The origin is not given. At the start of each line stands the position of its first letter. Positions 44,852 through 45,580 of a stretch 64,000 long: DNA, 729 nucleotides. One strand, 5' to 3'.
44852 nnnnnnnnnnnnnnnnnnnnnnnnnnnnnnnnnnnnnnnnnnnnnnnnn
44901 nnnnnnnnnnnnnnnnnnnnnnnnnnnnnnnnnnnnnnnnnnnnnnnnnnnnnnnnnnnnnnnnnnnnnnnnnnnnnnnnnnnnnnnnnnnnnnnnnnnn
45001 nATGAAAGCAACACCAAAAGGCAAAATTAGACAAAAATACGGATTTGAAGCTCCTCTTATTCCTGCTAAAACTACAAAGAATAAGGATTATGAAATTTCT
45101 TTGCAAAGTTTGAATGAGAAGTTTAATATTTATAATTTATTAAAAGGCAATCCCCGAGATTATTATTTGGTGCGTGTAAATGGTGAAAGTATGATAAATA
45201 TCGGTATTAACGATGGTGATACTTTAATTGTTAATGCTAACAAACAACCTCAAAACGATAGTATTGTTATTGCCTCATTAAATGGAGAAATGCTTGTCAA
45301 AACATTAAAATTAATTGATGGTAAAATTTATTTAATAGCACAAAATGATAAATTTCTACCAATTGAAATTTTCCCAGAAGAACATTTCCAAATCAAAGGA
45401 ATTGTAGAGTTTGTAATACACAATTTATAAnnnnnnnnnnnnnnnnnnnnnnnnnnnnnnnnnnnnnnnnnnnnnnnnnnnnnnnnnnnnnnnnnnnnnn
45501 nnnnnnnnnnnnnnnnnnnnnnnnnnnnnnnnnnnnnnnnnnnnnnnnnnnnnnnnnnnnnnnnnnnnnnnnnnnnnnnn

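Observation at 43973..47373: Orphan umuD-like locus without a Y-family polymerase, next to uvrC and behind a 500-bp AT-rich leader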

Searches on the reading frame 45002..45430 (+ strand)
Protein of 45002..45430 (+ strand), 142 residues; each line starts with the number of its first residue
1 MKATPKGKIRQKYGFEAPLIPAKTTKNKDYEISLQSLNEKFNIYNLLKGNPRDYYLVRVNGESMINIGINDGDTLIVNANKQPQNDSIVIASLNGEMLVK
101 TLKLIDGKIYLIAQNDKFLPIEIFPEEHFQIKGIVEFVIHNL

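Call 4: search_protein_families(library=pfam, proteins=[window:45002-45430:+], max_evalue=0.01)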
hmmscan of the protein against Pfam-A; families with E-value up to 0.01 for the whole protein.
window:45002-45430:+ (142 aa): 1 family
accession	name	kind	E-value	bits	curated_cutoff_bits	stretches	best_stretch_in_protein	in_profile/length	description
PF00717.28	Peptidase_S24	-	2.1e-22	79.5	23.3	1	36-135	17-115/116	Peptidase S24-like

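Call 13: find_homologous_proteins(query=window:45002-45427:+, max_evalue=0.001)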
Query window:45002-45427:+ (142 aa): 42 proteins with E <= 0.001 among 58 candidates.
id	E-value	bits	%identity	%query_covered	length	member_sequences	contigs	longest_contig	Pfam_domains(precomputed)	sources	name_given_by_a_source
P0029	1.1e-86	306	100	100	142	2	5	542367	PF00717.29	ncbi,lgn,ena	-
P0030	4.9e-56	207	70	100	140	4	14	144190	PF00717.29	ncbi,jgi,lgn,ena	jgi:DNA polymerase V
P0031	9.5e-55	202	68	100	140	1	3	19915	PF00717.29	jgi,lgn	jgi:DNA polymerase V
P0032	2.1e-49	185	62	100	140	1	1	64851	PF00717.29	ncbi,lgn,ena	-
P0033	8.8e-48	180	60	100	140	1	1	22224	PF00717.29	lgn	-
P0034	1.8e-47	179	60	100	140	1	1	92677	PF00717.29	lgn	-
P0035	3.0e-46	175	62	100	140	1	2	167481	PF00717.29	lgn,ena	-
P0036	4.3e-46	174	61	100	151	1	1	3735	PF00717.29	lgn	-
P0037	4.8e-46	174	59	100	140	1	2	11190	PF00717.29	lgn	-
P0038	1.0e-45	173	58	100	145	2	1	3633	PF00717.29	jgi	jgi:DNA polymerase V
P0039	6.6e-45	171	59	100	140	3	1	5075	PF00717.29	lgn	-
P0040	6.9e-45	170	60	100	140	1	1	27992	PF00717.29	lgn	-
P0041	1.3e-44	170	57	100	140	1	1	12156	PF00717.29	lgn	-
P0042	3.6e-44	168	56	100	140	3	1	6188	PF00717.29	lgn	-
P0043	4.5e-44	168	59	100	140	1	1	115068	PF00717.29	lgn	-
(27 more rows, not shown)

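Call 16: find_related_loci(query=A3, collection=genome_contigs, flank=10000)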
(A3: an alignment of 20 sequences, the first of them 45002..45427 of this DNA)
Query A3 (142 aa) in genome_contigs; peptide patterns used: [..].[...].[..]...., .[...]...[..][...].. (x = any residue, [..] = any of these).
216 stretches matched a pattern; 146 encode a relative of the query (tblastn E <= 1e-3); the best 80 are kept; 80 distinct loci.
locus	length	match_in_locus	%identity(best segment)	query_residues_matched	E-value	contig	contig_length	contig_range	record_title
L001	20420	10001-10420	70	1-142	8e-62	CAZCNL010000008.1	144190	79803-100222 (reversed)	MAG TPA_asm: uncultured Chloroherpeton sp. isolate binchicken_co135_26 genome assembly, contig: NODE_256_length_144190_c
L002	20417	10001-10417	62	1-142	5e-56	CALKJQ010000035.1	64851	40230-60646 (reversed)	MAG: Candidatus Kapabacteria bacterium isolate N1_Bin_MAXBIN__161_1 genome assembly, contig: c_000002565078, whole genom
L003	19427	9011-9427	58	1-142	1e-51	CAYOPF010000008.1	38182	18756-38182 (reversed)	MAG TPA_asm: uncultured Chloroherpeton sp. isolate binchicken_co37_4 genome assembly, contig: NODE_459_length_38182_cov_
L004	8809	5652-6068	56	1-142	7e-48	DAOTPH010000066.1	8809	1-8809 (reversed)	MAG TPA_asm: Bacteroidota bacterium isolate AMR_MDS_2848 NODE_7231_length_8809_cov_4.608636, whole genome shotgun sequen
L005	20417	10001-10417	55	1-142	3e-47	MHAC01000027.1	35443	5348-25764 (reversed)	MAG: Ignavibacteria bacterium GWF2_33_9 gwf2_scaffold_1610, whole genome shotgun sequence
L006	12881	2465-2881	55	1-142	4e-47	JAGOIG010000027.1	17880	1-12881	MAG: Candidatus Kapaibacterium sp. isolate Go_SlDig_bin_37 Go_SlDig_8974_length_17880_cov_7.258379, whole genome shotgun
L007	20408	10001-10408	47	1-142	2e-39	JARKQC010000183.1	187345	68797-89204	MAG: Bacteroidota bacterium isolate Reactor_maxbin.046 k141_388379, whole genome shotgun sequence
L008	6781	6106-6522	45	1-142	6e-38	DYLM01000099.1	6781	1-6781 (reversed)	MAG TPA_asm: Chloroherpeton thalassium isolate SulCav_AS07-7_33_25 SulCav_AS07_7_10436_length_6781_cov_15_106601, whole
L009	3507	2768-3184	45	1-142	1e-37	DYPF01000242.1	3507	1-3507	MAG TPA_asm: Chloroherpeton thalassium isolate SulCav_GS09_5_32_15 SulCav_GS09_5_41425_length_3507_cov_8_105736, whole g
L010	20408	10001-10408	48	1-142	4e-37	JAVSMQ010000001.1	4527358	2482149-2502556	MAG: Candidatus Kapaibacterium sp. isolate NRBC_bin_5 Kapabacteria_MAG, whole genome shotgun sequence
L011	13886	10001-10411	49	1-140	6e-37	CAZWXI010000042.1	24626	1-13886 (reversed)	MAG TPA_asm: uncultured Hyphomicrobiales bacterium isolate SRP093185_co1_13 genome assembly, contig: NODE_1145_length_24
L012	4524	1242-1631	48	8-142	3e-37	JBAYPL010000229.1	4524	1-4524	MAG: Candidatus Kapaibacterium sp. isolate SO_2016_LW2_137 scaffold45778_LW138R_2016, whole genome shotgun sequence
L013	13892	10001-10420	46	1-142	3e-36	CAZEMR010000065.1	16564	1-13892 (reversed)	MAG TPA_asm: uncultured Hyphomicrobiales bacterium isolate SRP252850_co1_161 genome assembly, contig: NODE_6419_length_1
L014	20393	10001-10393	47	1-140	6e-36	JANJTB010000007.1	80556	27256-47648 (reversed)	MAG: bacterium isolate RX1_metabat.bin.17 RX1_k141_224328, whole genome shotgun sequence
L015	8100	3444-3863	46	1-142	5e-36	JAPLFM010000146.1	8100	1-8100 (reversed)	MAG: Candidatus Kapaibacterium sp. isolate LacPavin_0818_WC45_MAG_29_7 LacPavin_0818_WC45_scaffold_40551, whole genome s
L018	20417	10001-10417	49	1-142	2e-35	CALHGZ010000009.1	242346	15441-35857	MAG: Candidatus Kapabacteria bacterium isolate N1_Bin_METABAT__253_1 genome assembly, contig: c_000000248946, whole geno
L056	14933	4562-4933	48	16-142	3e-29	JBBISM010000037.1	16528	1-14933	MAG: Ignavibacteria bacterium isolate QNS170220_bin_373 NODE_1248_length_16528_cov_5.469678, whole genome shotgun sequen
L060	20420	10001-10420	45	1-142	5e-28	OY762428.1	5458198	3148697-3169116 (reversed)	MAG: Candidatus Kapabacteria bacterium isolate a44c304e-2480-4604-92e3-6035b9b042d9 genome assembly, chromosome: 1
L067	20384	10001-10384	38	14-142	5e-21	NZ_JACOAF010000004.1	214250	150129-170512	Rufibacter sediminis strain H-1 NODE_4_length_214162_cov_82.484291, whole genome shotgun sequence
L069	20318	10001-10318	40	37-142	6e-21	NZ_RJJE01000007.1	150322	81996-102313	Rufibacter immobilis strain MCC P1 NODE_8_length_150234_cov_259.072693, whole genome shotgun sequence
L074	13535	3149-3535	35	19-140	3e-18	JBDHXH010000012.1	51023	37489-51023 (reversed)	MAG: Ignavibacteria bacterium isolate AS-MESO-3CA.390 NODE_2625_length_51023_cov_4.870216, whole genome shotgun sequence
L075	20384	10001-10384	38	14-142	6e-18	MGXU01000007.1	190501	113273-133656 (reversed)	MAG: Gammaproteobacteria bacterium RIFCSPHIGHO2_12_FULL_36_30 rifcsphigho2_12_scaffold_30, whole genome shotgun sequence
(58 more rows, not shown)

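Call 21: search_protein_families(library=pfam, proteins=[L069:10332-11594:+, L075:10368-11645:+, L067:10351-11661:+], max_evalue=0.001)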
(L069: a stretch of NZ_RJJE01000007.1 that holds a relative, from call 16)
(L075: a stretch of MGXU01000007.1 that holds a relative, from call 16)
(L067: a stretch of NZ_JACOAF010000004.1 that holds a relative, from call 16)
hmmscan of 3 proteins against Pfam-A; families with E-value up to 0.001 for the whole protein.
L069:10332-11594:+ (420 aa): 3 families
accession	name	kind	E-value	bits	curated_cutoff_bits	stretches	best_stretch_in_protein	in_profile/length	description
PF00817.25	IMS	-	7.5e-38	130.2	23.2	1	5-149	1-147/148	impB/mucB/samB family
PF11799.13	IMS_C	-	6e-22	78.6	20.7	1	243-358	1-109/109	impB/mucB/samB family C-terminal domain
PF13438.11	DUF4113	-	1.4e-17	63.9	24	1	368-418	1-51/51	Domain of unknown function (DUF4113)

L075:10368-11645:+ (425 aa): 3 families
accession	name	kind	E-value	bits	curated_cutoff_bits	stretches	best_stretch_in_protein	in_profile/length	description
PF00817.25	IMS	-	1.7e-38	132.3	23.2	1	14-157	1-147/148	impB/mucB/samB family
PF11799.13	IMS_C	-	1.3e-19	71.1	20.7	1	249-364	2-109/109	impB/mucB/samB family C-terminal domain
PF13438.11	DUF4113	-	6.1e-17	61.8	24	1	376-424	3-51/51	Domain of unknown function (DUF4113)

L067:10351-11661:+ (436 aa): 5 families
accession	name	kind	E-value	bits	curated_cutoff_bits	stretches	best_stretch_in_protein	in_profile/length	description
PF00817.25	IMS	-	2.7e-35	121.9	23.2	1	21-165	1-147/148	impB/mucB/samB family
PF11799.13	IMS_C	-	1.6e-24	86.8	20.7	1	259-374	1-109/109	impB/mucB/samB family C-terminal domain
PF13438.11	DUF4113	-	4.3e-18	65.5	24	1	386-432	3-49/51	Domain of unknown function (DUF4113)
PF21999.2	IMS_HHH_1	-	0.00032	21.5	27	0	201-247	5-51/53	DNA polymerase-iota, thumb domain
PF11798.14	IMS_HHH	-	0.00056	20.4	24.4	0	186-215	3-32/32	IMS family HHH motif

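Call 36: search_solved_structures(query=window:45002-45427:+, max_evalue=0.01, show_alignments=2)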
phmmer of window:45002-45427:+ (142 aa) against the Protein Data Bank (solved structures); distinct sequences matched with E-value up to 0.01: 25.
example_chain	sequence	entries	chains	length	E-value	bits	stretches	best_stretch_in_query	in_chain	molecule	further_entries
8b0v_A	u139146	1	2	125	6.9e-16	61.9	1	37-136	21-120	LexA repressor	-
8s7g_A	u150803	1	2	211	6.3e-15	58.8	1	45-136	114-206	LexA repressor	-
1i4v_A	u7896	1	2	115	1.3e-13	54.5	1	38-139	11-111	UMUD' PROTEIN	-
1ay9_A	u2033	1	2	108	1.4e-13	54.4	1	39-139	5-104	UMUD PROTEIN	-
1umu_A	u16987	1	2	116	1.5e-13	54.3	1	38-139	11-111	UMUD'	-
1jhf_A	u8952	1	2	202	1.1e-12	51.5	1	50-141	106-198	LEXA REPRESSOR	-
7b5g_A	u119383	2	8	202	1.2e-12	51.4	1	51-141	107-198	LexA repressor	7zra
7ocj_A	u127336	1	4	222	1.6e-12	51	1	51-141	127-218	LexA repressor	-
8gmt_B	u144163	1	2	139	1.7e-12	50.9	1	38-139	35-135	DNA polymerase V subunit UmuD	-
1jhc_A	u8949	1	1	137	1.8e-12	50.8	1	51-141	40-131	LEXA REPRESSOR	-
1jhh_A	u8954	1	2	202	3.1e-12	50.1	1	51-141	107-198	LEXA REPRESSOR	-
8gms_A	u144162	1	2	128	4e-12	49.7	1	51-141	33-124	LexA repressor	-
3jso_A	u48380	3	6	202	8.2e-12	48.7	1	51-141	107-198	LexA repressor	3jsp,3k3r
8trg_I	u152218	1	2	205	8.6e-12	48.6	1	51-141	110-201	LexA repressor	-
1jhe_A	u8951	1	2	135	3.5e-11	46.6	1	51-141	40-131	LEXA REPRESSOR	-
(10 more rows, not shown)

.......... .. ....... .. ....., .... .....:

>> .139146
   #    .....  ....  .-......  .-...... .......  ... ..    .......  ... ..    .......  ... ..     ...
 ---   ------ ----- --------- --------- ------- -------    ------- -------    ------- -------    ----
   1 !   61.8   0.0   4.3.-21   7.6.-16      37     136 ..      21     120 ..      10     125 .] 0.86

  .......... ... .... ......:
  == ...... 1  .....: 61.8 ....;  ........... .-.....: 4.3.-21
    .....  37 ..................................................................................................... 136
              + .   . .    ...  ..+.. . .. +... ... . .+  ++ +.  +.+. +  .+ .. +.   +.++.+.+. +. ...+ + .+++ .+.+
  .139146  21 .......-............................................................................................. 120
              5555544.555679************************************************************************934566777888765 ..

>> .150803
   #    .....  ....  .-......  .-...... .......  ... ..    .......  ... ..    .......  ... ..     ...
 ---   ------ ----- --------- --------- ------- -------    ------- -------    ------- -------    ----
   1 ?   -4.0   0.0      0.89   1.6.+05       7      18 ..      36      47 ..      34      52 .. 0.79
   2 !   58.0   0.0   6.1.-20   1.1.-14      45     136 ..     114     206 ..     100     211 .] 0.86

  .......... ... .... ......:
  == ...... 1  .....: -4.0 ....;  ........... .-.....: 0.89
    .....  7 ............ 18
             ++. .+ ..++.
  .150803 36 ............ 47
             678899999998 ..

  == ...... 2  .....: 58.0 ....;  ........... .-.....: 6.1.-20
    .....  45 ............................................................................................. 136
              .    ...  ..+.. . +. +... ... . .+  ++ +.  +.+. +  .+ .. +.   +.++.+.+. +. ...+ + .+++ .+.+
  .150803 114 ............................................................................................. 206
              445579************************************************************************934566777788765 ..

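Call 37: search_protein_families(library=pfam, proteins=[L018:10420-11499:-, L056:4936-6015:-, L005:11746-12387:-, L060:12013-12624:+, L074:3563-4831:+], max_evalue=0.01)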
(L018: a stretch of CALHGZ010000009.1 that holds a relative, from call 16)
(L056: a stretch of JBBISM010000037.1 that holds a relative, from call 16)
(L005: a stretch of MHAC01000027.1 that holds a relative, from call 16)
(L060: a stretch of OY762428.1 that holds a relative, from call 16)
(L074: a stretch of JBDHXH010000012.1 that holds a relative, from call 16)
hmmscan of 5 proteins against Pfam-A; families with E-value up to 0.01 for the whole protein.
L018:10420-11499:- (359 aa): 5 families
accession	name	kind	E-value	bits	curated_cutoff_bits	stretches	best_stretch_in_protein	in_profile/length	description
PF00817.25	IMS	-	2.2e-53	180.6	23.2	1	12-158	1-148/148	impB/mucB/samB family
PF11799.13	IMS_C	-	9.2e-27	94.1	20.7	1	244-357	1-109/109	impB/mucB/samB family C-terminal domain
PF11798.14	IMS_HHH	-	6.4e-07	29.7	24.4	1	170-201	1-32/32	IMS family HHH motif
PF21999.2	IMS_HHH_1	-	1.6e-05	25.7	27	1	184-230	2-49/53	DNA polymerase-iota, thumb domain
PF21704.3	POLH-Rev1_HhH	-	0.0097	16.5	27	0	180-231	1-54/56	DNApol eta/Rev1, HhH motif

L056:4936-6015:- (359 aa): 4 families
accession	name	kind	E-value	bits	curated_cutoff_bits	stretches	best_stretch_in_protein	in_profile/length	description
PF00817.25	IMS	-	4.7e-53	179.5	23.2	1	12-158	1-148/148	impB/mucB/samB family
PF11799.13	IMS_C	-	1.5e-29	103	20.7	1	244-349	1-101/109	impB/mucB/samB family C-terminal domain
PF21999.2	IMS_HHH_1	-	8.7e-07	29.7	27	1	184-227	2-46/53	DNA polymerase-iota, thumb domain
PF11798.14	IMS_HHH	-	0.00021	21.8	24.4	1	170-201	1-32/32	IMS family HHH motif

L005:11746-12387:- (213 aa): 1 family
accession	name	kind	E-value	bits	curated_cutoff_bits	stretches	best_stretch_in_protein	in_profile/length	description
PF00717.28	Peptidase_S24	-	9.5e-22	77.3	23.3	1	118-206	29-115/116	Peptidase S24-like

L060:12013-12624:+ (203 aa): 1 family
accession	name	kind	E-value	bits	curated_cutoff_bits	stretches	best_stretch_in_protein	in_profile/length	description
PF00717.28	Peptidase_S24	-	3.7e-17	62.5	23.3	1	117-195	39-116/116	Peptidase S24-like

L074:3563-4831:+ (422 aa): 3 families
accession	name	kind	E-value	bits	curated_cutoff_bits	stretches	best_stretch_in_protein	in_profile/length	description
PF00817.25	IMS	-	9.2e-39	133.2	23.2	1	7-151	1-147/148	impB/mucB/samB family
PF11799.13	IMS_C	-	2.8e-21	76.4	20.7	1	244-359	1-108/109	impB/mucB/samB family C-terminal domain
PF13438.11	DUF4113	-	1.6e-17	63.7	24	1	371-420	2-51/51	Domain of unknown function (DUF4113)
